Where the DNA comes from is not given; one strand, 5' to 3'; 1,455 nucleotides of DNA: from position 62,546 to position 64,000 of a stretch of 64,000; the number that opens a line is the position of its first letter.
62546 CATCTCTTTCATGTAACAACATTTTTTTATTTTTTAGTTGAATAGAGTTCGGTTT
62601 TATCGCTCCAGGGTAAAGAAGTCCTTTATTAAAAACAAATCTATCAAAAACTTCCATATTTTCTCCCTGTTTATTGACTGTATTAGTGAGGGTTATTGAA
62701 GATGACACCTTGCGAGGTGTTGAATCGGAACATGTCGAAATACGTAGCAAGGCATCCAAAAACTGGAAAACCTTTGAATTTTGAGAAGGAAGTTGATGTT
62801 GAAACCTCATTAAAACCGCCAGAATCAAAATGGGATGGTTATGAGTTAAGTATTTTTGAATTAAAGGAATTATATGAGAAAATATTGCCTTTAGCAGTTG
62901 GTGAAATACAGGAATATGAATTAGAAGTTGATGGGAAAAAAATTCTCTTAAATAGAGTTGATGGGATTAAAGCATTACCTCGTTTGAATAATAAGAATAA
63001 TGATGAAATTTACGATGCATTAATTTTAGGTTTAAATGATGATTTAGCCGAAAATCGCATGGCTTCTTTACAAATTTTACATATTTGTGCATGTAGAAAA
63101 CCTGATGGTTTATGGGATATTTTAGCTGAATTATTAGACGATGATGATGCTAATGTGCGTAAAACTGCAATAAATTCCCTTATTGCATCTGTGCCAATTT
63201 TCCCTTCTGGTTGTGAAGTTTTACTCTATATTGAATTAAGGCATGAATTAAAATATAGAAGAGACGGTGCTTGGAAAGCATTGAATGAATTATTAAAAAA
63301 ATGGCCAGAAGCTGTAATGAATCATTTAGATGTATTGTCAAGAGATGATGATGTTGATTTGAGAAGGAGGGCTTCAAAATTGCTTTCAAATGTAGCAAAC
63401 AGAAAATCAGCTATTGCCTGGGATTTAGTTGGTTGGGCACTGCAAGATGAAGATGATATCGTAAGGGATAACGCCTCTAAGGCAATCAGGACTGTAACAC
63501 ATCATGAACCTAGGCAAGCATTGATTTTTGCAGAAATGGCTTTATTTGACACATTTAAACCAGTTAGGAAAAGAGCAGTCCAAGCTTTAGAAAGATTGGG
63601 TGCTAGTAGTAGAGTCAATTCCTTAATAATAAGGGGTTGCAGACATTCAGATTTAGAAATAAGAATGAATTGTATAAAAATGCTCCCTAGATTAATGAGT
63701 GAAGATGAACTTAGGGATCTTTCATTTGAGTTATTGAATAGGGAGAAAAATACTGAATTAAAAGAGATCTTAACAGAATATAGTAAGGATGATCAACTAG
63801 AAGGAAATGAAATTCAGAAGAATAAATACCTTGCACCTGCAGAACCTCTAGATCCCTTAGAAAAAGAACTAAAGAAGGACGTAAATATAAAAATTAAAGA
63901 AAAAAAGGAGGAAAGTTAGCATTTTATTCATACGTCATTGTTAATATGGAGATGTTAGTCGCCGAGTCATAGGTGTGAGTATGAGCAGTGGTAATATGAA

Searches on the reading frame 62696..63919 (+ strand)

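Call 30: search_protein_families(library=pfam, proteins=[window:62696-63919:+], max_evalue=0.001)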
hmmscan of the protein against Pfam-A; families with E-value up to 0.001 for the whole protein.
window:62696-63919:+ (407 aa): 4 families
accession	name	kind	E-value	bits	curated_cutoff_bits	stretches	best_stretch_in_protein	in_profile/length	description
PF13646.12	HEAT_2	-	1.7e-15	57.5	27.7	1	285-343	11-68/88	HEAT repeats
PF02985.28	HEAT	-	1.1e-11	44.3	23.5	0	141-163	3-25/31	HEAT repeat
PF21581.3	SCD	-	3.6e-06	27.6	27.5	0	245-271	35-61/75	Stromalin conservative domain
PF13513.12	HEAT_EZ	-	0.00095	20.1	27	0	143-160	33-50/55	HEAT-like repeat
